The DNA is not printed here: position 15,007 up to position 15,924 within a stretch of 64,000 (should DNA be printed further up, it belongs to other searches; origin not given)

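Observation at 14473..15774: Low-GC two-gene module (metal-motif membrane protein + secreted protein) at the head of the tad operon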

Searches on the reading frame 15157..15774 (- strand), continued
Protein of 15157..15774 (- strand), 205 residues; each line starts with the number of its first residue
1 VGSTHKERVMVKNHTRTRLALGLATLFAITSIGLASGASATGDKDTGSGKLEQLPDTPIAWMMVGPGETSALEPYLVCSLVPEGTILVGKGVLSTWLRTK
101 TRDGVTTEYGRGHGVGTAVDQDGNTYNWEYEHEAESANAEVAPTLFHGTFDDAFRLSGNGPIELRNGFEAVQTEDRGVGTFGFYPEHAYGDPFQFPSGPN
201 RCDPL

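Call 83: search_protein_families(library=ncbifam, proteins=[L055:4537-5955:+, L059:1251-2639:+, L070:1500-2921:+, L108:1097-2593:+, L125:2303-3970:+], max_evalue=0.001)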
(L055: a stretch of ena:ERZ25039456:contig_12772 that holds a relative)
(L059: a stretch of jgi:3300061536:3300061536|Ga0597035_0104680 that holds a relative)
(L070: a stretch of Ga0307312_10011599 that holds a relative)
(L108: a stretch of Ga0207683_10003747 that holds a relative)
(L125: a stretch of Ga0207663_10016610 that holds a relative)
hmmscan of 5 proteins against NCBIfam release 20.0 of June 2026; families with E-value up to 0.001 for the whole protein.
L055:4537-5955:+ (473 aa): 4 families
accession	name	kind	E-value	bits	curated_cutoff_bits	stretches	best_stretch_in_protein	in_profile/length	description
TIGR03981.2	SAM_quin_mod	hypoth_equivalog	5.8e-41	140.7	340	2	239-389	225-365/411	His-Xaa-Ser system-associated MauG-like protein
TIGR04039.1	MXAN_0977_Heme2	hypoth_equivalog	2.4e-33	115.6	362.85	2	211-382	105-275/336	MbnH family di-heme enzyme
TIGR03791.1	TTQ_mauG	equivalog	2.8e-29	102.3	443.85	2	212-382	95-244/291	tryptophan tryptophylquinone biosynthesis enzyme MauG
NF052341.1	hydrazine_gamma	equivalog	0.00012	21.2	625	0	255-379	177-308/339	hydrazine synthase subunit gamma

L059:1251-2639:+ (463 aa): 5 families
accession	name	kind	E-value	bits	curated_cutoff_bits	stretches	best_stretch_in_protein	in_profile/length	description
TIGR03981.2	SAM_quin_mod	hypoth_equivalog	9.4e-40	136.7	340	2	232-378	228-364/411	His-Xaa-Ser system-associated MauG-like protein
TIGR04039.1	MXAN_0977_Heme2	hypoth_equivalog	5.8e-31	107.8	362.85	2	201-371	105-274/336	MbnH family di-heme enzyme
TIGR03791.1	TTQ_mauG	equivalog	1.5e-27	96.5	443.85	2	204-373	97-245/291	tryptophan tryptophylquinone biosynthesis enzyme MauG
NF052341.1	hydrazine_gamma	equivalog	3.5e-06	26.2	625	1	245-369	177-308/339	hydrazine synthase subunit gamma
NF052342.1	hydrazine_BC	exception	0.0002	19.7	1250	1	243-366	526-656/690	hydrazine synthase subunit beta-gamma fusion subunit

L070:1500-2921:+ (474 aa): 5 families
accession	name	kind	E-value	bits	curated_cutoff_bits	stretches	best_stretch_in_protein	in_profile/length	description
TIGR03981.2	SAM_quin_mod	hypoth_equivalog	1.6e-41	142.5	340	1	64-389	41-370/411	His-Xaa-Ser system-associated MauG-like protein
TIGR04039.1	MXAN_0977_Heme2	hypoth_equivalog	6.7e-34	117.4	362.85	2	207-378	106-276/336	MbnH family di-heme enzyme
TIGR03791.1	TTQ_mauG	equivalog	2.9e-30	105.5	443.85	2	209-379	97-246/291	tryptophan tryptophylquinone biosynthesis enzyme MauG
NF052341.1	hydrazine_gamma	equivalog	1.2e-06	27.7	625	1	244-376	171-310/339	hydrazine synthase subunit gamma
NF052342.1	hydrazine_BC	exception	0.00014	20.2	1250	1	198-375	484-660/690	hydrazine synthase subunit beta-gamma fusion subunit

L108:1097-2593:+ (499 aa): 3 families
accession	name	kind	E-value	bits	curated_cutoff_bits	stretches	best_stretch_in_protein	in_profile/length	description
TIGR03981.2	SAM_quin_mod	hypoth_equivalog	1.3e-43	149.4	340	2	255-413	222-366/411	His-Xaa-Ser system-associated MauG-like protein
TIGR04039.1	MXAN_0977_Heme2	hypoth_equivalog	1.8e-34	119.3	362.85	2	230-413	105-283/336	MbnH family di-heme enzyme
TIGR03791.1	TTQ_mauG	equivalog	2.3e-30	105.9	443.85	2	234-407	98-246/291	tryptophan tryptophylquinone biosynthesis enzyme MauG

L125:2303-3970:+ (556 aa): 3 families
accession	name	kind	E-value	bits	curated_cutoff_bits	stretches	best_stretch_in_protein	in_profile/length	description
TIGR03981.2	SAM_quin_mod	hypoth_equivalog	1.4e-38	132.9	340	2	313-472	223-368/411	His-Xaa-Ser system-associated MauG-like protein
TIGR04039.1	MXAN_0977_Heme2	hypoth_equivalog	8.1e-30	104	362.85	2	287-473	105-286/336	MbnH family di-heme enzyme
TIGR03791.1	TTQ_mauG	equivalog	2.3e-23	82.9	443.85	2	290-463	97-245/291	tryptophan tryptophylquinone biosynthesis enzyme MauG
